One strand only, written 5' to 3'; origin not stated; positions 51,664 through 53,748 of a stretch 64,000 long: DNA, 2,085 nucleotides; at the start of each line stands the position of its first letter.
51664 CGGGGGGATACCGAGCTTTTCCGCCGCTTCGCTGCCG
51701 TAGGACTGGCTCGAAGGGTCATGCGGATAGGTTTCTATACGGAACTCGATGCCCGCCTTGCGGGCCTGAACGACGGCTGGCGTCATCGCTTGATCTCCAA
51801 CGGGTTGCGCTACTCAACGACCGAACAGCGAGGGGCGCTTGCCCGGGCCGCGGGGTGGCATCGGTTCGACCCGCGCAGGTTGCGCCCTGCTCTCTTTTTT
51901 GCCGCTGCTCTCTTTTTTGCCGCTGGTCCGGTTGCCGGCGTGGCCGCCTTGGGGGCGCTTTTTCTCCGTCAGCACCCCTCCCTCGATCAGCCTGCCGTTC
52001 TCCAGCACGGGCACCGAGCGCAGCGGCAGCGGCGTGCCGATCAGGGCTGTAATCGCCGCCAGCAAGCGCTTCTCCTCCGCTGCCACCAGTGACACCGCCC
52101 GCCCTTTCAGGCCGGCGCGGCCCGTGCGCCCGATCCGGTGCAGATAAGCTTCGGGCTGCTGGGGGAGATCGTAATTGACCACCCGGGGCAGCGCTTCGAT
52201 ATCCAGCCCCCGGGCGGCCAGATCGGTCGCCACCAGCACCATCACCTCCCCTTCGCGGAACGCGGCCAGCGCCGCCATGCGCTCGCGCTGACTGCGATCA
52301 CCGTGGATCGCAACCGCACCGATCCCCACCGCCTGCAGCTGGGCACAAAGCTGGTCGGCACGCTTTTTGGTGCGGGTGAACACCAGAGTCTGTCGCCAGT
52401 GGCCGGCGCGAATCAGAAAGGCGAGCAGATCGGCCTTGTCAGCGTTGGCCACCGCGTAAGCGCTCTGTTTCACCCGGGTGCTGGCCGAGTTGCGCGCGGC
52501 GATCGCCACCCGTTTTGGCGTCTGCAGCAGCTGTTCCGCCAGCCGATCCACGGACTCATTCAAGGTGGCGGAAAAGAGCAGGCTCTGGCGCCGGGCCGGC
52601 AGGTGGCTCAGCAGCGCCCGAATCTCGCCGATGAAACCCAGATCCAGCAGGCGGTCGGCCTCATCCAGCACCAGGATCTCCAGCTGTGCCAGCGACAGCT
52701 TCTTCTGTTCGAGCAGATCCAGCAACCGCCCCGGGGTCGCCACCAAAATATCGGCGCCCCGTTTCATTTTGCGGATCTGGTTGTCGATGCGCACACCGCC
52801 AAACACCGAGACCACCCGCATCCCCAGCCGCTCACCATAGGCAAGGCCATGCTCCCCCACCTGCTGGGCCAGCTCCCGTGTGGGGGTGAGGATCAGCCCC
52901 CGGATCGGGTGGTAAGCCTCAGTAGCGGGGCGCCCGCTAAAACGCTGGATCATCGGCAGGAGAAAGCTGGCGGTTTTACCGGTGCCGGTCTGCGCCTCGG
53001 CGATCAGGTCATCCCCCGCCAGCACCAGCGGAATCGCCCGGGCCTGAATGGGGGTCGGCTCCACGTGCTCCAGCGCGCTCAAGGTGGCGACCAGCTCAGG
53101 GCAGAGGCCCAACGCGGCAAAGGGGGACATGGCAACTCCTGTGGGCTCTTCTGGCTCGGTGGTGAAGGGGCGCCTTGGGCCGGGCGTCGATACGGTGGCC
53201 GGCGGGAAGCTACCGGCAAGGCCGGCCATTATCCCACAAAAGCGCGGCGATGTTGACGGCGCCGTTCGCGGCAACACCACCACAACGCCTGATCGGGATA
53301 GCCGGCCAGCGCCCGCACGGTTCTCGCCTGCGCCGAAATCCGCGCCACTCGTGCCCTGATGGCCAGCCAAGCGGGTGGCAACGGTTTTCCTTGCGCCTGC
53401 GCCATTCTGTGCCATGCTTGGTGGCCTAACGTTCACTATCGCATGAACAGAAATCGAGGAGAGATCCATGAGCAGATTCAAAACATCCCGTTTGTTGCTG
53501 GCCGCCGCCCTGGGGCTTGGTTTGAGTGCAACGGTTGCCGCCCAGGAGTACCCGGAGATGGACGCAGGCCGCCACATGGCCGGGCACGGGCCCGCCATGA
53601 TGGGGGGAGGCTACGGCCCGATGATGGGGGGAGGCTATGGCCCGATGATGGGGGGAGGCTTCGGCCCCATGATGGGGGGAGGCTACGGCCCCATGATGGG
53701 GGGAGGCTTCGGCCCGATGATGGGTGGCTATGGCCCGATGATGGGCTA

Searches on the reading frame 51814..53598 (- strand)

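Call 61: search_protein_families(library=pfam, proteins=[window:51814-53598:-])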
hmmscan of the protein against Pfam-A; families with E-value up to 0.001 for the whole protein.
window:51814-53598:- (594 aa): 3 families
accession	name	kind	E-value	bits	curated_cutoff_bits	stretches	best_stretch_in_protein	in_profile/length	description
PF00270.35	DEAD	-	6.2e-48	163.1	26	1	182-352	1-166/167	DEAD/DEAH box helicase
PF00271.37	Helicase_C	-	2.2e-30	105.6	23.5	1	389-496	3-110/110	Helicase conserved C-terminal domain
PF04851.21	ResIII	-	3.9e-05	24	22.5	1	196-347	24-163/164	Type III restriction enzyme, res subunit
